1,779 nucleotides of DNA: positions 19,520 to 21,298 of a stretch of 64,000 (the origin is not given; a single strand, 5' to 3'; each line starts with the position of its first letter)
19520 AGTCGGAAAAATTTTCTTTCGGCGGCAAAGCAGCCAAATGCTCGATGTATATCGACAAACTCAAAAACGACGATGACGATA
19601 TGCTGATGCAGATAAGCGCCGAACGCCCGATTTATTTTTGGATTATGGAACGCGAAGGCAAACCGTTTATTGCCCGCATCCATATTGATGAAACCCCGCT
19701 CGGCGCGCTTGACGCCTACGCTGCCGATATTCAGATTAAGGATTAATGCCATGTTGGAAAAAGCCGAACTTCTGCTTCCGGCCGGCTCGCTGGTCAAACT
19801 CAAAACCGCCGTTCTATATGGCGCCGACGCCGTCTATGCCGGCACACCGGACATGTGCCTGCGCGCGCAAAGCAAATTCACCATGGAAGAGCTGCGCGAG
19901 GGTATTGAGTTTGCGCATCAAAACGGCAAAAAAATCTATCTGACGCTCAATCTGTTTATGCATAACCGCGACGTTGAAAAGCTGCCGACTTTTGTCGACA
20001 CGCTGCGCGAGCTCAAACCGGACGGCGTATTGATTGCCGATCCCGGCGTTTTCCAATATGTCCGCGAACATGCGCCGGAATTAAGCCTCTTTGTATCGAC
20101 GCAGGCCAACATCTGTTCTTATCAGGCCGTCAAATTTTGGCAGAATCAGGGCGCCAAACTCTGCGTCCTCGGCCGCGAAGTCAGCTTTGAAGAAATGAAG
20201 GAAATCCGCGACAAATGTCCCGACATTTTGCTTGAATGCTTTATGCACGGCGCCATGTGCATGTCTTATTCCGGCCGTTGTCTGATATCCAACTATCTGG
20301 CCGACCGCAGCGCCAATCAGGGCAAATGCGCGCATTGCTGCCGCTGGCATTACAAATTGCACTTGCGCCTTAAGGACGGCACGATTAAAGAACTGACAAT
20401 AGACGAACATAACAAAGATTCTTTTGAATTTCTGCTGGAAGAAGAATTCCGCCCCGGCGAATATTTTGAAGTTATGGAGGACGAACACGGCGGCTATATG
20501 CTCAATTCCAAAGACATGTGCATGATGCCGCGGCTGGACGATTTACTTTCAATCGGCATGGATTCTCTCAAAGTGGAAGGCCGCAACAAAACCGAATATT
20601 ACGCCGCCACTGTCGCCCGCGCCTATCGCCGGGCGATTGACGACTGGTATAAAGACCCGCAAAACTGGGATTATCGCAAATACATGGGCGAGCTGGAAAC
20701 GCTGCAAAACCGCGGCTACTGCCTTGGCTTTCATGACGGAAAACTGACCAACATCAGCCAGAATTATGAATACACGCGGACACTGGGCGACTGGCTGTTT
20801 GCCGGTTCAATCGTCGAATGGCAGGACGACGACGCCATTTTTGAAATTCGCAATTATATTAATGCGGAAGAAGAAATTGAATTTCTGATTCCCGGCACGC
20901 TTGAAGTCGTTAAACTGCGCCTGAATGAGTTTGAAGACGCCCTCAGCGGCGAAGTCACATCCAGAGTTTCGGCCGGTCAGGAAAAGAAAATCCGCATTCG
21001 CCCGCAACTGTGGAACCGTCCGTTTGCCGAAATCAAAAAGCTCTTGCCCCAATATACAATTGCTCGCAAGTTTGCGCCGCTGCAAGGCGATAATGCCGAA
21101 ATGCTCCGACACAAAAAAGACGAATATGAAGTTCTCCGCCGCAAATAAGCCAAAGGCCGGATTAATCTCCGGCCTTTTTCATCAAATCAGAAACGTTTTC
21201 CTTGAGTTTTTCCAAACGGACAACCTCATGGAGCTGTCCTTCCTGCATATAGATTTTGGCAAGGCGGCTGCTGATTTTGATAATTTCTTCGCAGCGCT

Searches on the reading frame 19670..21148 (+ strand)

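Call 53: search_protein_families(library=pfam, proteins=[window:19670-21148:+], max_evalue=0.001)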
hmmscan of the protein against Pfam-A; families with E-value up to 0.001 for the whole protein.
window:19670-21148:+ (492 aa): 2 families
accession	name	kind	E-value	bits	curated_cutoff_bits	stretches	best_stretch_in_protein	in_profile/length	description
PF01136.24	Peptidase_U32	-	2.9e-82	275.9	22.4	1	103-358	2-230/233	Peptidase family U32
PF16325.11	Peptidase_U32_C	-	7.7e-05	23.2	28.2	1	375-442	3-71/83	Peptidase family U32 C-terminal domain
